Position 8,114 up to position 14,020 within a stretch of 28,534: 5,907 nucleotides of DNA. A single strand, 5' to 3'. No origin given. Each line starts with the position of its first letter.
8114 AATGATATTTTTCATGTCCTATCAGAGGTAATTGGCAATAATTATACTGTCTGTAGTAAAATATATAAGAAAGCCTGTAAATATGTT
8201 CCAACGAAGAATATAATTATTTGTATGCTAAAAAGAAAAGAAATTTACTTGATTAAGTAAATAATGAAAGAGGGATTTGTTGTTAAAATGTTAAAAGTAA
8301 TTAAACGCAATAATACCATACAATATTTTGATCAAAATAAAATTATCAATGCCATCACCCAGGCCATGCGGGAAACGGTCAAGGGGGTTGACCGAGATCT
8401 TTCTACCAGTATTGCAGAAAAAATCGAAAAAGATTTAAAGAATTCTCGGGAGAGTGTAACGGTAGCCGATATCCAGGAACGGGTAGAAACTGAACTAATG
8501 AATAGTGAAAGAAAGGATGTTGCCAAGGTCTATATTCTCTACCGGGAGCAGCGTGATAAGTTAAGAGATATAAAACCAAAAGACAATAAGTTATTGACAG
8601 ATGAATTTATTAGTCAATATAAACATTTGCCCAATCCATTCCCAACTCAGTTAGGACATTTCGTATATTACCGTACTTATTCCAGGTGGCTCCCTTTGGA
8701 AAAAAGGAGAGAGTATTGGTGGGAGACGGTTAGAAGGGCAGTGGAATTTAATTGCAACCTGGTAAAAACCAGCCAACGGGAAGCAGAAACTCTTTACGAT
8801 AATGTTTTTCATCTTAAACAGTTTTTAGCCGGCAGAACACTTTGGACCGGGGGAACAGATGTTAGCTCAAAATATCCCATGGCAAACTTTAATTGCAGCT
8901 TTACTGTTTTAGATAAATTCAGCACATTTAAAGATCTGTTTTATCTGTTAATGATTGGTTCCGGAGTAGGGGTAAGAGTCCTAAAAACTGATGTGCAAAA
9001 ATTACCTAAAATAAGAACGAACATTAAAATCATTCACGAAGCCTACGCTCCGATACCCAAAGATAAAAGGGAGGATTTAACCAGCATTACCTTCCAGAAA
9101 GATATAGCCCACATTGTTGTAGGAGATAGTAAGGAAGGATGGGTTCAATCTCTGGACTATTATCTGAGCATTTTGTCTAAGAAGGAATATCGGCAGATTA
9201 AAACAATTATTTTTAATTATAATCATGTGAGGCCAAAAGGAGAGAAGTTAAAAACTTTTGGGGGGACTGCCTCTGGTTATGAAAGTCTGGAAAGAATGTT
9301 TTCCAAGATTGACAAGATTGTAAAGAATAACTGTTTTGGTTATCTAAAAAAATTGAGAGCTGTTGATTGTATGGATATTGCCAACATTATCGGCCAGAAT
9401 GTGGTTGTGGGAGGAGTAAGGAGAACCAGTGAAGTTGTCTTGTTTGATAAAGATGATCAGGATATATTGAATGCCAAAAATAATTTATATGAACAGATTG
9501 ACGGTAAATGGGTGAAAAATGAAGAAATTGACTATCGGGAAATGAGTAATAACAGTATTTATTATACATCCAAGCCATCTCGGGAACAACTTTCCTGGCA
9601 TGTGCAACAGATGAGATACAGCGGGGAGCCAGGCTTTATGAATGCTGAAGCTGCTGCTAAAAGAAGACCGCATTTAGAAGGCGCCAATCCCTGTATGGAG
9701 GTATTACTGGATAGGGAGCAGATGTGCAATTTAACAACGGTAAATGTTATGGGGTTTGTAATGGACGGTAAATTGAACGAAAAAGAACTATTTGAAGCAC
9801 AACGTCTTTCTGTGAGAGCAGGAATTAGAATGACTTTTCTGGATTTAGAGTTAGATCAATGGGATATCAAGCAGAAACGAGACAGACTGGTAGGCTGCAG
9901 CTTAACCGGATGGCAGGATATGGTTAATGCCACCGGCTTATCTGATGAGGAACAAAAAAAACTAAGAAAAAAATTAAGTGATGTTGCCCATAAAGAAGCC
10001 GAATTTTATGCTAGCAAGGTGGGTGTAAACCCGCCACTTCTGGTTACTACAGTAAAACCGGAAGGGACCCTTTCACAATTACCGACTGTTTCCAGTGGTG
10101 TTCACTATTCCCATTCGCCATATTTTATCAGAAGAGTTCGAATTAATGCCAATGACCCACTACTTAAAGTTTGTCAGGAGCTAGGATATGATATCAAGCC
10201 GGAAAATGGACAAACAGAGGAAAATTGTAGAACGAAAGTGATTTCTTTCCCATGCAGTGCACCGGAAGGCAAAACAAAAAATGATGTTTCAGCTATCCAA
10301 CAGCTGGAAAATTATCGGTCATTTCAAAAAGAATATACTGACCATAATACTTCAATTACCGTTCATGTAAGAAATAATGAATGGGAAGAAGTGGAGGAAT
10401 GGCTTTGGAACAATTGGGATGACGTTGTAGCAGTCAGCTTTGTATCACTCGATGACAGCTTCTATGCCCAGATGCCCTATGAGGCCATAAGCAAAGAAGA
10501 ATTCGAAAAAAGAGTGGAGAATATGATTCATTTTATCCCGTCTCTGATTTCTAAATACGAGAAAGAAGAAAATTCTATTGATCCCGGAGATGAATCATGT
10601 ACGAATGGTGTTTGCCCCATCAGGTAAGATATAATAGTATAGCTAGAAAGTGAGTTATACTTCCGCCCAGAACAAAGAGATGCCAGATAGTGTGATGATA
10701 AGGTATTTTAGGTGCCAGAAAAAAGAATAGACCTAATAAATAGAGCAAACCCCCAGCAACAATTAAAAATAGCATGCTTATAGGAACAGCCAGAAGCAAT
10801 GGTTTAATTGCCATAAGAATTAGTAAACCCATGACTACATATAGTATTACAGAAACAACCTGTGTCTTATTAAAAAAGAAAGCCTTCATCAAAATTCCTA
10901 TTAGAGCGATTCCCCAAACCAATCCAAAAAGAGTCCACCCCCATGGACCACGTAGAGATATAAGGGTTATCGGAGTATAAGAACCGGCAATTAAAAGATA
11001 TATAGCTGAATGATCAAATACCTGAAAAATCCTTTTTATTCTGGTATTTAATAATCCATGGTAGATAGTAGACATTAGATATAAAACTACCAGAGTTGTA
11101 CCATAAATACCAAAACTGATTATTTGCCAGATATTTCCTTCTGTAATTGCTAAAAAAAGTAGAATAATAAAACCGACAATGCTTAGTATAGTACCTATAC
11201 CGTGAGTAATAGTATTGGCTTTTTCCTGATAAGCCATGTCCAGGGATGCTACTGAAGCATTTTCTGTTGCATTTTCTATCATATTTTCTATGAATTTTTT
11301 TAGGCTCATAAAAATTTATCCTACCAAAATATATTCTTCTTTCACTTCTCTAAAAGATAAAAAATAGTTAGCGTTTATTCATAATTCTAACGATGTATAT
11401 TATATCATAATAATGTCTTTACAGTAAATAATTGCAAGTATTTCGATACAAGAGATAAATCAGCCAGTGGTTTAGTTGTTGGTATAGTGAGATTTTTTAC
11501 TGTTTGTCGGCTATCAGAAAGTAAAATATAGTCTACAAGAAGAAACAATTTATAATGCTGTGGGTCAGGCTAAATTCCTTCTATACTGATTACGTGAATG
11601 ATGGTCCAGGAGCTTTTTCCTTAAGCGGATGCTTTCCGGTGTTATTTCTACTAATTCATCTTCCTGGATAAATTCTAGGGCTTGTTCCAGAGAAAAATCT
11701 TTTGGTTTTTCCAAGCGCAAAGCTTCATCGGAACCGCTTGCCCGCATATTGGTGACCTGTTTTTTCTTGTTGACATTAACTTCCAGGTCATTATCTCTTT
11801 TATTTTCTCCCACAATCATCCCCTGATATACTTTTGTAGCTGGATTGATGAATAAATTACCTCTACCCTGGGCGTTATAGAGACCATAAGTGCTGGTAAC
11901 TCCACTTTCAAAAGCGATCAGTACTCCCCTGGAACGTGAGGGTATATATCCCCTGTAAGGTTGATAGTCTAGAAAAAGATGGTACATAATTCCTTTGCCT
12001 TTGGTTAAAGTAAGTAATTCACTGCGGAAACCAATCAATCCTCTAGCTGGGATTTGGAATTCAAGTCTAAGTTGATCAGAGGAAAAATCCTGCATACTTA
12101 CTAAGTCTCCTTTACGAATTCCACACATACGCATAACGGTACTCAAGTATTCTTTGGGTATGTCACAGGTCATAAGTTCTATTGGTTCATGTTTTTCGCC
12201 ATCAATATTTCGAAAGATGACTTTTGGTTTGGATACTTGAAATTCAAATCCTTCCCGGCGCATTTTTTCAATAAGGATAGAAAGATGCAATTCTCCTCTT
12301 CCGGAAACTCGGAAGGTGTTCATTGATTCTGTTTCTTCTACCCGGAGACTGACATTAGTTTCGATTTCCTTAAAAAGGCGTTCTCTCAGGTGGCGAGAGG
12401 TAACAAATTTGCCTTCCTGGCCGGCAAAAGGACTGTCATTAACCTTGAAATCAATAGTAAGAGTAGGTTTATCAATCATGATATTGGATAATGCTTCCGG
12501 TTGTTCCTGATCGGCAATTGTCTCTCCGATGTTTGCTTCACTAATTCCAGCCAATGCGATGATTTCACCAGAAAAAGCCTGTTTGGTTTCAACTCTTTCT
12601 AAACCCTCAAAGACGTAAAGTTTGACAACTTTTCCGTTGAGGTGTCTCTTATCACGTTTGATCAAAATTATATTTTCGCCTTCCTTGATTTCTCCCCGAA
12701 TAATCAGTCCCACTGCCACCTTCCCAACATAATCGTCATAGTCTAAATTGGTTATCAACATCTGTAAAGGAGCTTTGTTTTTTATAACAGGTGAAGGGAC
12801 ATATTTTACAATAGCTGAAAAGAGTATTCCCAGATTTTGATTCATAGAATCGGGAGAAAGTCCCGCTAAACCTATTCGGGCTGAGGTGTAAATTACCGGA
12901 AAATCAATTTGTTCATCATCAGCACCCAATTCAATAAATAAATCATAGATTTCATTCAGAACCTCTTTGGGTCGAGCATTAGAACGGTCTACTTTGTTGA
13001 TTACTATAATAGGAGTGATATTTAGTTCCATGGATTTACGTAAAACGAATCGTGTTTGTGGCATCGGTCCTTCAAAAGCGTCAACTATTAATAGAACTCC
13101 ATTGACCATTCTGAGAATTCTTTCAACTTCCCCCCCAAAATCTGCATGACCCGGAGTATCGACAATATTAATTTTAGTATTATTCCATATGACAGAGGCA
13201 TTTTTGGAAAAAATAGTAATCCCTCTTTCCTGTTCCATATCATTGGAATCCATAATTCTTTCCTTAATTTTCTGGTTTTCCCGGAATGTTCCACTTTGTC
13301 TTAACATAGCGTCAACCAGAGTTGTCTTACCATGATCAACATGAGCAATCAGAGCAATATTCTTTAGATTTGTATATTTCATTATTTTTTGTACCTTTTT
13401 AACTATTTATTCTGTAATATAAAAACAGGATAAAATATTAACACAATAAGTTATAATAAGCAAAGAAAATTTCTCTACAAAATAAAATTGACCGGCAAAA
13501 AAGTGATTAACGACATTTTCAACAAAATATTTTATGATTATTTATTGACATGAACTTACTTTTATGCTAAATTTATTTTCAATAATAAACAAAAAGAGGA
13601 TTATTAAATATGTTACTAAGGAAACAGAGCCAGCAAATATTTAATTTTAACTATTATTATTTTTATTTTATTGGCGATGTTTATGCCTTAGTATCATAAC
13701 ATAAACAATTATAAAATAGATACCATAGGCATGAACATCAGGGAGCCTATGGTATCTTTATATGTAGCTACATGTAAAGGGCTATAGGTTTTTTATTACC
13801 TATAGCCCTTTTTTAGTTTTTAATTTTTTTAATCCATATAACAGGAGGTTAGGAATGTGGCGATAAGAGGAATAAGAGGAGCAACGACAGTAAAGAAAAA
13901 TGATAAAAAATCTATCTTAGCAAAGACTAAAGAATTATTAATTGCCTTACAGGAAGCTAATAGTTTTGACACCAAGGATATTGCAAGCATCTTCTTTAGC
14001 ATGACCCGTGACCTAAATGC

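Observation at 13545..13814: Unannotated dual Phe/Tyr leader peptide and attenuator controlling the whole shikimate-Phe/Tyr operon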

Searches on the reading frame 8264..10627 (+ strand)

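Call 11: search_protein_families(library=ncbifam, proteins=[window:8264-10627:+])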
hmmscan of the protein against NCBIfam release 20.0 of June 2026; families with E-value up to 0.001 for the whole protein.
window:8264-10627:+ (787 aa): 14 families
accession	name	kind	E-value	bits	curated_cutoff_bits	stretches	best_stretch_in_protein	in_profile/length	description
TIGR02505.1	RTPR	equivalog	6.5e-116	388.2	340.05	1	129-787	10-724/724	ribonucleoside-triphosphate reductase, adenosylcobalamin-dependent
NF005010.0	PRK06406.1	subfamily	3.1e-22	78.6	1125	2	9-104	4-102/771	vitamin B12-dependent ribonucleotide reductase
NF005497.0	PRK07111.1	equivalog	3.6e-16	58.7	764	1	9-105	2-99/746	anaerobic ribonucleoside triphosphate reductase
NF009028.0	PRK12364.1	equivalog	5e-16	57.9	1377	1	11-116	2-110/842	ribonucleoside-diphosphate reductase subunit alpha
TIGR02504.1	NrdJ_Z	equivalog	2.8e-15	55.9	399.95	1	317-559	113-368/606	adenosylcobalamin-dependent ribonucleoside-diphosphate reductase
NF005544.0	PRK07207.1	equivalog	5.6e-15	54.2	965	1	8-109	32-142/965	ribonucleoside-diphosphate reductase subunit alpha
NF006732.0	PRK09263.1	equivalog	4.1e-13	48.6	657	1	9-106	2-97/712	anaerobic ribonucleoside-triphosphate reductase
NF006126.0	PRK08270.1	equivalog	4.8e-13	48.2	548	1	9-116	2-109/684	ribonucleoside triphosphate reductase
NF006417.0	PRK08665.1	equivalog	1.7e-12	46.4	961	1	317-639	128-465/759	vitamin B12-dependent ribonucleotide reductase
NF009029.0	PRK12365.1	equivalog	1.9e-12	46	1350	1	8-109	116-226/1046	ribonucleoside-diphosphate reductase subunit alpha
NF006207.0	PRK08332.1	equivalog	9.2e-08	29.8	2400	1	10-106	4-101/1684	vitamin B12-dependent ribonucleotide reductase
TIGR02506.1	NrdE_NrdA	equivalog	5.6e-07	28.4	341.05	1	411-571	220-397/616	ribonucleoside-diphosphate reductase subunit alpha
NF005101.0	PRK06539.1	equivalog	8.2e-07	27.4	988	1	472-564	436-533/822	ribonucleoside-diphosphate reductase subunit alpha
NF003259.0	PRK04220.1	equivalog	4.7e-05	22.9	343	1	38-98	27-88/306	2-phosphoglycerate kinase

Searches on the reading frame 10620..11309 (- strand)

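Call 11: search_protein_families(library=ncbifam, proteins=[window:10620-11309:-])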
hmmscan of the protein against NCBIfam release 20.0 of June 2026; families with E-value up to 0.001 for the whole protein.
window:10620-11309:- (229 aa): 2 families
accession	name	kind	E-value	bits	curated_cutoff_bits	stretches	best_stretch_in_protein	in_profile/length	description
NF011669.1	PRK15087.1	equivalog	1.1e-73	247.1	80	1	29-227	1-199/199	PAQR family membrane homeostasis protein TrhA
TIGR01065.1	hlyIII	subfamily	2.8e-60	203.4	172.2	1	29-228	2-204/204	hemolysin III family protein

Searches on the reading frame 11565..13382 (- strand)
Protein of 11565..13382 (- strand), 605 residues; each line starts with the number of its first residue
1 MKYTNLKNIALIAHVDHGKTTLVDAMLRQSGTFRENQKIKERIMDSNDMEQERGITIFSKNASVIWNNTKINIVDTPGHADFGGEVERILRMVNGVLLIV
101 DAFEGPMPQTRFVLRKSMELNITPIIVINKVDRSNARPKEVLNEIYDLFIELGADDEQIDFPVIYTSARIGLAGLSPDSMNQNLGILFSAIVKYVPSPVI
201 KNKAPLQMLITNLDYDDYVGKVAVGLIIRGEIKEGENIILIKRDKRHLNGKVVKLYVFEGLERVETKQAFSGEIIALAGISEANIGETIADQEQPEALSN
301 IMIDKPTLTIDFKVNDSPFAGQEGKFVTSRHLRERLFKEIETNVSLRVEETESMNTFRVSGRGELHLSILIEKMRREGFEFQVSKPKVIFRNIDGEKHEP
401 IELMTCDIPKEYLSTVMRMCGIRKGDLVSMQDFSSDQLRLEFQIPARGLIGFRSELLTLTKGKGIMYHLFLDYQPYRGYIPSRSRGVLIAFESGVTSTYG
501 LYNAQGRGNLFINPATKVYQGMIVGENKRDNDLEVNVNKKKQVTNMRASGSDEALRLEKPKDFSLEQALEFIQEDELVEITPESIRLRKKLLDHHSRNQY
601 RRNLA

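Call 11: search_protein_families(library=ncbifam, proteins=[window:11565-13382:-])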
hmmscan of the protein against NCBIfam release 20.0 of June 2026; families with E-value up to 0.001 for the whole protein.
window:11565-13382:- (605 aa): 35 families (the best 25 are shown)
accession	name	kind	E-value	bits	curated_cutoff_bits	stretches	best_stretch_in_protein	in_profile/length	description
TIGR01394.1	TypA_BipA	equivalog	2.4e-273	907.8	757.3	1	6-598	1-593/594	translational GTPase TypA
NF007583.0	PRK10218.1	equivalog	4.3e-219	728.5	1260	1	5-602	4-602/607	ribosome-dependent GTPase TypA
TIGR00490.1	aEF-2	equivalog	2.6e-63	214.2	738.45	2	2-151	15-168/720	elongation factor EF-2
TIGR00484.1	EF-G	equivalog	1.4e-58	198.6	659.4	2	2-164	6-167/691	elongation factor G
TIGR01393.1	lepA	equivalog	7.5e-58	196.3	533.9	2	5-391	2-372/595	translation elongation factor 4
NF009381.0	PRK12740.1-5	subfamily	1.9e-57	195.1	583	2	3-149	6-154/692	elongation factor G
NF012153.1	tet_protect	equivalog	5.3e-53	180.2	775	2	8-147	2-143/614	tetracycline resistance ribosomal protection protein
NF009891.0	PRK13351.1-1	equivalog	3.1e-42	145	597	2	4-149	7-154/681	elongation factor G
NF000120.3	47473_otr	exception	2e-40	139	900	1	8-147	4-145/608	tetracycline resistance ribosomal protection protein Otr(A)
NF009377.1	PRK12740.1-1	equivalog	1.3e-37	129.6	890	2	4-149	11-158/700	elongation factor G-like protein EF-G2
NF033148.1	tet_protect_M_W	exception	1.2e-35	122.9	1100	1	6-147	3-146/639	TetM/TetW/TetO/TetS family tetracycline resistance ribosomal protection protein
NF058620.1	EFG2_Bacteroid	exception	1.1e-32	113.3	1000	2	4-163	7-165/717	elongation factor G2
NF009379.0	PRK12740.1-3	equivalog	2.1e-31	109.2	513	2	5-145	7-149/674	elongation factor G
NF012154.0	tet_protect_Q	exception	6.4e-30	104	1425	1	5-136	2-135/638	tetracycline resistance ribosomal protection protein Tet(Q)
NF012155.1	tet_protect_M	exception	4.9e-29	101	1420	1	7-137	4-136/639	tetracycline resistance ribosomal protection protein Tet(M)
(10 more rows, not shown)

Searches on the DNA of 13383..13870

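Call 7: search_rna_families(source=window, start=13383, end=13870, threshold=evalue, max_evalue=10)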
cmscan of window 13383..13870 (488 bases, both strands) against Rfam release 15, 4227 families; matches with E-value up to 10: 24.
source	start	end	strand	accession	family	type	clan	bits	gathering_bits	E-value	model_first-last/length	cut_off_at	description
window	13774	13858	-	RF02434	SpF39_sRNA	Gene; sRNA;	-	31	60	0.042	1-109/109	no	Streptococcus sRNA SpF39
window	13713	13819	-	RF00402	SNORA25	Gene; snRNA; snoRNA; HACA-box;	-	26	85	0.023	1-128/128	no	Small nucleolar RNA SNORA25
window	13714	13836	-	RF02618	SSRC34_2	Gene; sRNA;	-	25.5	48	0.051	1-125/125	no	Streptococcus sRNA 34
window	13775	13814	+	RF03210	mir-7359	Gene; miRNA;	-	21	90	0.22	1-56/56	no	mir-7359 microRNA precursor family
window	13400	13426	-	RF00196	AMV_RNA1_SL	Cis-reg;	-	20.5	60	0.73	1-35/35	no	Alfalfa mosaic virus RNA 1 5' UTR stem-loop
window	13714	13819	-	RF02319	TtnuHACA12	Gene; snRNA; snoRNA; HACA-box;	-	19.8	80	2.6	1-131/131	no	Tetrahymena snoRNA TtnuHACA12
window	13741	13818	+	RF02551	DapZ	Cis-reg;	-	19.4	56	0.64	1-78/78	no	ABC transporter regulator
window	13772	13816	+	RF03474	mir-4766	Gene; miRNA;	-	19.3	72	0.42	1-56/56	no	mir-4766 microRNA precursor family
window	13705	13820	+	RF01579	RUF2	Gene; sRNA;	-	19.3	90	2.6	1-154/154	no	Plasmodium RNA of unknown function RUF2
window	13775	13870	-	RF04359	Plastid-GIID1-clpP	Intron;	-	18.2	140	0.69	74-179/179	5'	Plastid group II-D1 clpP intron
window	13614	13697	+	RF00689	MIR390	Gene; miRNA;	-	16.6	77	1.7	16-110/121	no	MIR390 microRNA precursor family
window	13627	13789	+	RF00438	SNORA33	Gene; snRNA; snoRNA; HACA-box;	-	16.4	74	6.5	1-130/130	no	Small nucleolar RNA SNORA33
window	13711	13820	+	RF00558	L20_leader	Cis-reg; leader;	-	15.6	58.7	2.2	1-127/127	no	Ribosomal protein L20 leader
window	13776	13809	-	RF00750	mir-458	Gene; miRNA;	-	15.6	59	2.7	24-57/78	no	mir-458 microRNA precursor family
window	13693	13815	+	RF01770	rimP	Cis-reg; leader;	-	15.3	47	8.5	1-102/102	no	Gammaprotebacteria rimP leader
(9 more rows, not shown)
